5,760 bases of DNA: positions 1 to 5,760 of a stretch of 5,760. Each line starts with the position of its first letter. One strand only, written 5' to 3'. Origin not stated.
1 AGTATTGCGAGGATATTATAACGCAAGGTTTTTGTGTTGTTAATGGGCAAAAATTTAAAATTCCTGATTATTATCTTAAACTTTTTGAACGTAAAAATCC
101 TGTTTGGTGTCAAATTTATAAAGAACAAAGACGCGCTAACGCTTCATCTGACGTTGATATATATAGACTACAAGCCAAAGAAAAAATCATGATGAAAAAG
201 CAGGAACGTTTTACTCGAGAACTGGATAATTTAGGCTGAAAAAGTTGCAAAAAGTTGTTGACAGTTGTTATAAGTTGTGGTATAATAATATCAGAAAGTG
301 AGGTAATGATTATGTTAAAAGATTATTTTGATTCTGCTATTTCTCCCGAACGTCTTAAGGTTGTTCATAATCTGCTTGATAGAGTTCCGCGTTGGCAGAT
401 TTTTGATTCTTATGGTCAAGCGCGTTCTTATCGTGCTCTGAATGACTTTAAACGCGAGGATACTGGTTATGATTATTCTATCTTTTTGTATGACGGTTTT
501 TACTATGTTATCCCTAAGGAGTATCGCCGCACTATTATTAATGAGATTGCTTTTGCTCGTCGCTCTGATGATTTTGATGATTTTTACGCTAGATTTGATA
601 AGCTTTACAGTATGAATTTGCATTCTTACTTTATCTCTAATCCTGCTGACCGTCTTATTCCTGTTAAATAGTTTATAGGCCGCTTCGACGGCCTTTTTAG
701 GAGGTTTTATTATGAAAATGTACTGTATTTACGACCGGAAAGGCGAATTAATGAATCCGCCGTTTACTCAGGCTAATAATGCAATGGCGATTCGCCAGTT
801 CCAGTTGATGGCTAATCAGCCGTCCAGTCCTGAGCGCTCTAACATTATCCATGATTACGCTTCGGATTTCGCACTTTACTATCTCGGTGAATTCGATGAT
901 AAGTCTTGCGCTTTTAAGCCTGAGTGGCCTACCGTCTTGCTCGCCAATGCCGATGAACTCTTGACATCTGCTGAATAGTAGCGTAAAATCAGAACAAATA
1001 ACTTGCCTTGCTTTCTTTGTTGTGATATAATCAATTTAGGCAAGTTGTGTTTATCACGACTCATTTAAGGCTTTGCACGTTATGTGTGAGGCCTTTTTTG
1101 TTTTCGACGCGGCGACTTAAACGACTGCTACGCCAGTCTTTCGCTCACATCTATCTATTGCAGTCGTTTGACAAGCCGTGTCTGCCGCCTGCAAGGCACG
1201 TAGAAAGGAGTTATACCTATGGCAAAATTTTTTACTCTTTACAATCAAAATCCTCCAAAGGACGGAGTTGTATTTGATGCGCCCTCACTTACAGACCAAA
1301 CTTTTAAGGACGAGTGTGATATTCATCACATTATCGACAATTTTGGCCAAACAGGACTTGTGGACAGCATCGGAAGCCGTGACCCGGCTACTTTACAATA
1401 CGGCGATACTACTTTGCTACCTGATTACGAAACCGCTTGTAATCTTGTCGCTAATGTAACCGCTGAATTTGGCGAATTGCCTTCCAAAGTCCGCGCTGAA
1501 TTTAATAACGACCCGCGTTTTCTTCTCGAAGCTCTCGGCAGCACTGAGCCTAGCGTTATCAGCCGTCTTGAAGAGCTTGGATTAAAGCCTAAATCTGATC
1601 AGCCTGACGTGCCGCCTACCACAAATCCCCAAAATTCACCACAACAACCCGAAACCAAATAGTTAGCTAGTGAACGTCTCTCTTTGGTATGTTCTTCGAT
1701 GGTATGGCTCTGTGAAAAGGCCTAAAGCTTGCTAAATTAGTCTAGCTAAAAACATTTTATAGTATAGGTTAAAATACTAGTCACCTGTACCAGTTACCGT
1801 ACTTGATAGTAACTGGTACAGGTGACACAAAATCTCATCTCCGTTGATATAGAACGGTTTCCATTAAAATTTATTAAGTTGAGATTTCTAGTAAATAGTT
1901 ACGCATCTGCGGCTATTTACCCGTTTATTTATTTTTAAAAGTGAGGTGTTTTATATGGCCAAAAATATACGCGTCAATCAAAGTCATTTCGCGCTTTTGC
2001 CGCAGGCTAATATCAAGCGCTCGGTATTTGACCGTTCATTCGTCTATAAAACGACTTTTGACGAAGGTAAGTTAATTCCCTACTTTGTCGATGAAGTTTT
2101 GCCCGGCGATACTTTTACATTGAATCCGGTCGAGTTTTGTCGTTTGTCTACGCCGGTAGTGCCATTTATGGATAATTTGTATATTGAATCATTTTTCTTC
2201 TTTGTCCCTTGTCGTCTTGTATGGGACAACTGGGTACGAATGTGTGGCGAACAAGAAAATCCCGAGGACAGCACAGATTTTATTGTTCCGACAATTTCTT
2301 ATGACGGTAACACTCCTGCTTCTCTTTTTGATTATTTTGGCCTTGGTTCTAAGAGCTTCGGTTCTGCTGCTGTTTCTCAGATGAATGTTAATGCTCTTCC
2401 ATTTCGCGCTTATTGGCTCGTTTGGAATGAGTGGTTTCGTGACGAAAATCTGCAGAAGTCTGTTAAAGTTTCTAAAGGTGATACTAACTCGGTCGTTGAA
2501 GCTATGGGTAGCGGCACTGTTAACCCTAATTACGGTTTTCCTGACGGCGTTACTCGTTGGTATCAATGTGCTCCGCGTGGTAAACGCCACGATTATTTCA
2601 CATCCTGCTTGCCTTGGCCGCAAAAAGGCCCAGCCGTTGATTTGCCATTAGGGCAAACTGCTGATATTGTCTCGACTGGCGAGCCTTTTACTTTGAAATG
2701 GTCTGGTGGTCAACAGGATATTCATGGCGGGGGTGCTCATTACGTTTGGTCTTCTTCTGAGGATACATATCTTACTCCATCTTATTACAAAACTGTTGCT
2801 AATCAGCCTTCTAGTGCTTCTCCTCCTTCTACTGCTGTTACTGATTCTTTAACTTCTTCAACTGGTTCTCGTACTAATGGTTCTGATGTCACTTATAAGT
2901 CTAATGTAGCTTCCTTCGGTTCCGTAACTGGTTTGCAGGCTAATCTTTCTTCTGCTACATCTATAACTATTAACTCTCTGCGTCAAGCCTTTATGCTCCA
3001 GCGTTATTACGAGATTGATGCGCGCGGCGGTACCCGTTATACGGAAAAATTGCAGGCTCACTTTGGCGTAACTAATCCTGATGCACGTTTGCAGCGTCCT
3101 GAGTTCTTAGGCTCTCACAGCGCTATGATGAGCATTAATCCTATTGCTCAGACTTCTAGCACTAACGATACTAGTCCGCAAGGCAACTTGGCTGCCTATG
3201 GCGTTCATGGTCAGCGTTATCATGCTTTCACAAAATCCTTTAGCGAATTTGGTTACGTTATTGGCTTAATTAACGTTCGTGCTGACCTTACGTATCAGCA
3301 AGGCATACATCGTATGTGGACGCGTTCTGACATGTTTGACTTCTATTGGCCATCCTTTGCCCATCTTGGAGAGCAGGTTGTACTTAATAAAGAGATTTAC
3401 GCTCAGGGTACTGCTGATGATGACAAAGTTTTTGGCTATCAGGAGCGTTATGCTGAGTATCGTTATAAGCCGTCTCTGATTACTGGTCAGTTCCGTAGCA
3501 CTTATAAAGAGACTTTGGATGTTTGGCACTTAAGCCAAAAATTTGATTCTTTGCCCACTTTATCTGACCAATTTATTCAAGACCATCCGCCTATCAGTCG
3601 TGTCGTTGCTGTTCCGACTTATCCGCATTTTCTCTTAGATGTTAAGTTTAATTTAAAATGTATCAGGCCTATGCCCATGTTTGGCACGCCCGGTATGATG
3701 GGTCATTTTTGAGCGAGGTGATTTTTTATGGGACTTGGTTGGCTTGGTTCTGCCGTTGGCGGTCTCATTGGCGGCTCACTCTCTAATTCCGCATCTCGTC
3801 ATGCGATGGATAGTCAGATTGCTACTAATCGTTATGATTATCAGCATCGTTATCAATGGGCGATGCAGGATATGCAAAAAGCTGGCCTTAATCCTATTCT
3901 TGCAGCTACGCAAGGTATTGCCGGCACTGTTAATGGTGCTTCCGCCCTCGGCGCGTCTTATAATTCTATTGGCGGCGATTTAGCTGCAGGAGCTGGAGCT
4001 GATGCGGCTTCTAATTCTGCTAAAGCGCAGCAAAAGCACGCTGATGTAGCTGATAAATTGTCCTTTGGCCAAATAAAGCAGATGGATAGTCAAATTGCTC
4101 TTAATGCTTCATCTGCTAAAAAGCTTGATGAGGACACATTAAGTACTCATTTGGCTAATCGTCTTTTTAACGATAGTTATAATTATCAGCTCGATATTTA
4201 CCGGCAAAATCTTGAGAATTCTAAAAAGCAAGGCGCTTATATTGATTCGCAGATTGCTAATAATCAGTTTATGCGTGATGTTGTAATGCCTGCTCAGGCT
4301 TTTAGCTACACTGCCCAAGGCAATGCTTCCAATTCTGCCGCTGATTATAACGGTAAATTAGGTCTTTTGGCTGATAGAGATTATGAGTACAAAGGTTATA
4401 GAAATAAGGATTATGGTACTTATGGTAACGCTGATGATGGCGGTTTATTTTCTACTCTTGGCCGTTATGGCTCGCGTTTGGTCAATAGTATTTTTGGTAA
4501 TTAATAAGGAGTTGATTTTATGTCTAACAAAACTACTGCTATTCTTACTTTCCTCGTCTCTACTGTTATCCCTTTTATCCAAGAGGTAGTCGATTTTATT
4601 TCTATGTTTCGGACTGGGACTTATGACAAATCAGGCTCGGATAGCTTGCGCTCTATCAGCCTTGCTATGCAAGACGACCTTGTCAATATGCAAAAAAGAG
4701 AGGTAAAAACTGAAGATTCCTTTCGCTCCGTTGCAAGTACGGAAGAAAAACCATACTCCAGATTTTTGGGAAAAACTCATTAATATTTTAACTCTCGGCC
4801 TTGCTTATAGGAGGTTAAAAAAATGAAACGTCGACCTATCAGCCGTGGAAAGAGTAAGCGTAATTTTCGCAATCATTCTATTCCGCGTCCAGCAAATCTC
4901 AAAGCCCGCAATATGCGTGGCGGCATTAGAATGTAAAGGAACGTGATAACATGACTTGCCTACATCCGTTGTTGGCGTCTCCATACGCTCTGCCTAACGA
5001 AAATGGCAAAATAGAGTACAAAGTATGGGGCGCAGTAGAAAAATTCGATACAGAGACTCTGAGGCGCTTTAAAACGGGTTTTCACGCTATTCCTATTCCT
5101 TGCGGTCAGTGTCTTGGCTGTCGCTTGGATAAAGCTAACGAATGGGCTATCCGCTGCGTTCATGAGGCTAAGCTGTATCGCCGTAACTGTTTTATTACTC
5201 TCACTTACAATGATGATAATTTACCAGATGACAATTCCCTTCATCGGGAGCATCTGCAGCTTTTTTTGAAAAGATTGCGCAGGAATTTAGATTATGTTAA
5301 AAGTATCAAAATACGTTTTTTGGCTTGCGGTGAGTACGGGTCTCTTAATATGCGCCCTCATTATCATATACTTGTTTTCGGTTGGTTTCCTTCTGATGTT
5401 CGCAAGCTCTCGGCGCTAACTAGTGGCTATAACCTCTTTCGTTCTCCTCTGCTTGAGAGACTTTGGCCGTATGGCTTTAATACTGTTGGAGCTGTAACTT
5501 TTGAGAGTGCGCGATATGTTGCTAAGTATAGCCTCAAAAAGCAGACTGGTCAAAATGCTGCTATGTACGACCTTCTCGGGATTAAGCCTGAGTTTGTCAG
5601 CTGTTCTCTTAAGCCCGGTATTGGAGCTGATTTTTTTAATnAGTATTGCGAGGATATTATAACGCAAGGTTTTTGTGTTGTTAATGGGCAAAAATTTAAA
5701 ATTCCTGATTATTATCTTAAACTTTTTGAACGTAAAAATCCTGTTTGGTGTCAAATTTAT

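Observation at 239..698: Self-contained promoter-ORF-terminator moron between Rep and VP5 in a gokushovirus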

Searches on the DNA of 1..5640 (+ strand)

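Call 6: search_dna_similar(query=window:1-5640:+, collection=phages, mode=near, max_rows=20)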
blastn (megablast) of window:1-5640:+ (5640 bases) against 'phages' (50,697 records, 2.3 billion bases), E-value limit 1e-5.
Records with a match: 10; places in all: 10; records where one place covers at least 80% of the query: 0.
Best place of each record, by identity: 95-99% 2; 80-90% 2; 60-80% 6.
By first word of the organism name: Microviridae 3; Chlamydiamicrovirus 2; Gokushovirus 1; bajarodmic 1; Chicken 1; Capybara 1; Blackfly 1.
By host as written in the record: - 4; mink 1; Peromyscus fraterculus 1; Gallus gallus 1; Hydrochoerus hydrochaeris 1; Austrosimulium ungulatum 1; Chlamydia psittaci 1.
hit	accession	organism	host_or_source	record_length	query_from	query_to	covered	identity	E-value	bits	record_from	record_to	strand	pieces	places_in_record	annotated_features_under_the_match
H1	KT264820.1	Gokushovirus WZ-2015a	mink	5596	2945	3681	13%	74.1%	2e-72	281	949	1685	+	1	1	VP1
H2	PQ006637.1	bajarodmic virus 480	Peromyscus fraterculus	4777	2939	3614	12%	71.5%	3e-35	158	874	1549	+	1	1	major capsid protein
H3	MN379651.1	Chicken microvirus mg8_109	Gallus gallus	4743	3175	3555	7%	77.5%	1e-54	222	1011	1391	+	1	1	major capsid protein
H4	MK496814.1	Capybara microvirus Cap3_SP_578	Hydrochoerus hydrochaeris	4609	3134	3487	6%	73.4%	3e-25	124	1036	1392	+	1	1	major capsid protein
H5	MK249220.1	Blackfly microvirus SF02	Austrosimulium ungulatum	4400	3258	3496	4%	75.4%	2e-22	115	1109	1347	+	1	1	major capsid protein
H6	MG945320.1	Microviridae sp.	pig feces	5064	3335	3465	2%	81.8%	9e-21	110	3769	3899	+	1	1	similar to VP1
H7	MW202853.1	Microviridae sp.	Manatee Spring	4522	3059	3157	2%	79.6%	6e-8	68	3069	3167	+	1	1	major capsid protein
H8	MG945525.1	Microviridae sp.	pig feces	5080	2386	2449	1%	87.5%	3e-10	75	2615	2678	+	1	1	similar to VP1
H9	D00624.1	Chlamydiamicrovirus Chp1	-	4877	3430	3471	1%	95.2%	6e-8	68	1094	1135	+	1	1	VP1 | unnamed protein product; ORF 7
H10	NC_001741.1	Chlamydiamicrovirus Chp1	Chlamydia psittaci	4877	3430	3471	1%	95.2%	6e-8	68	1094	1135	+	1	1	major capsid protein | hypothetical protein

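Call 96: search_dna_similar(query=L038:1-20312:+, collection=phages, mode=near, max_rows=10)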
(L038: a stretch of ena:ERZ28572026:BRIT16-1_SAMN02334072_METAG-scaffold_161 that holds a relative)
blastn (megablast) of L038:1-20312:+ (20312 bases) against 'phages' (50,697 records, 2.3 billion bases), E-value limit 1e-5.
No match.

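Call 97: search_dna_similar(query=L038:1-20312:+, collection=plasmids, mode=near, max_rows=10)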
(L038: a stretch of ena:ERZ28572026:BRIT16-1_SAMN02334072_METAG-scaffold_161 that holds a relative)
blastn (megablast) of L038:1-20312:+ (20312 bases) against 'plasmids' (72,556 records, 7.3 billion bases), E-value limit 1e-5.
No match.

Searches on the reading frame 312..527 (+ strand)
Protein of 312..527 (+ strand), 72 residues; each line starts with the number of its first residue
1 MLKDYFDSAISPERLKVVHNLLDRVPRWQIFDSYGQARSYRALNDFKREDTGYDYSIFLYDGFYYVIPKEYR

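Call 60: predict_structure(alignment_id=A2)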
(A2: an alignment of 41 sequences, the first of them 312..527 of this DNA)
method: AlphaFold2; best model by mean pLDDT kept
length: 72 residues; sequences in the alignment: 41
mean_pLDDT: 91.5   pTM: 0.77
mean pLDDT of the five models: 91.5, 85.4, 85.1, 84.3, 84.0
residues with pLDDT >= 90: 55; 70-90: 15; 50-70: 2; < 50: 0
segments of 3 or more residues with pLDDT < 50: none
pLDDT, mean of each block of 10 residues (from residue 1): 86 93 94 96 90 92 93 75
secondary structure, 60 per line:
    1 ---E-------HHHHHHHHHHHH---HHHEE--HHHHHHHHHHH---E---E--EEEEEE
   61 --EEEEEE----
elements in order: H12-23 H34-44 E55-60 E63-68

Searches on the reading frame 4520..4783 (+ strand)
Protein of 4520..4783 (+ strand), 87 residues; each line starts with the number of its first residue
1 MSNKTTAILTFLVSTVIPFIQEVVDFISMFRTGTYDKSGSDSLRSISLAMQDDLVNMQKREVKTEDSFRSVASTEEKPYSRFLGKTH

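Call 4: search_protein_families(library=pfam, proteins=[window:4520-4783:+], max_evalue=0.1)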
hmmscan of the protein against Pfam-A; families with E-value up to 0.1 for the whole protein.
window:4520-4783:+ (87 aa): 0 families

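Call 5: search_protein_families(library=phrogs, proteins=[window:4520-4783:+], max_evalue=0.1)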
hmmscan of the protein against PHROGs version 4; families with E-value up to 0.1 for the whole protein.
window:4520-4783:+ (87 aa): 1 family
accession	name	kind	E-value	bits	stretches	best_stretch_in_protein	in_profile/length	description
phrog_23638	-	unknown function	2.9e-12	47.8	1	1-56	1-54/79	-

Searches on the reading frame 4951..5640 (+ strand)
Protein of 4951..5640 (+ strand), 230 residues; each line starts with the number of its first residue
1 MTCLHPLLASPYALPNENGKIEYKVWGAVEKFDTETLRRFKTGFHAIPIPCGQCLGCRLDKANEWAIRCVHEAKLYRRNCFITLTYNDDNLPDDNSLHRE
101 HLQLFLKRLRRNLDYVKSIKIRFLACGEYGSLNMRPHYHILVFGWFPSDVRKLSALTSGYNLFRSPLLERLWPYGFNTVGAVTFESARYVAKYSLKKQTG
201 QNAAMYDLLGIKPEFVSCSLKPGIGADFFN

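Call 4: search_protein_families(library=pfam, proteins=[window:4951-5640:+], max_evalue=0.1)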
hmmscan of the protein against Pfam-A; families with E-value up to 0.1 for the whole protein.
window:4951-5640:+ (230 aa): 1 family
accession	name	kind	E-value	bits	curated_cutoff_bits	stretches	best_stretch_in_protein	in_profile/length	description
PF23343.2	REP_ORF2-G2P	-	3.9e-23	82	27.8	1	79-197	1-98/99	Replication-associated protein ORF2/G2P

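Call 5: search_protein_families(library=phrogs, proteins=[window:4951-5640:+], max_evalue=0.1)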
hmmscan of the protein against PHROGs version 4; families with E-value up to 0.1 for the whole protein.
window:4951-5640:+ (230 aa): 6 families
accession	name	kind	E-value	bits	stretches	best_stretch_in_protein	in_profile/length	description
phrog_942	-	DNA, RNA and nucleotide metabolism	3.8e-92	311.2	1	1-229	59-271/501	replication initiation protein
phrog_29197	-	unknown function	5.9e-34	118.7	1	40-144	53-169/187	-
phrog_3584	-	DNA, RNA and nucleotide metabolism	8.2e-08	33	1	77-142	67-134/265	replication initiation protein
phrog_2969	-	DNA, RNA and nucleotide metabolism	0.00026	21.1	1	27-146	102-223/346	replication initiation protein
phrog_713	-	DNA, RNA and nucleotide metabolism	0.0017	18.2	1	81-182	122-231/432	DNA replication initiation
phrog_3419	-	DNA, RNA and nucleotide metabolism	0.04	14.5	0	71-181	97-183/289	rolling circle DNA replication initiation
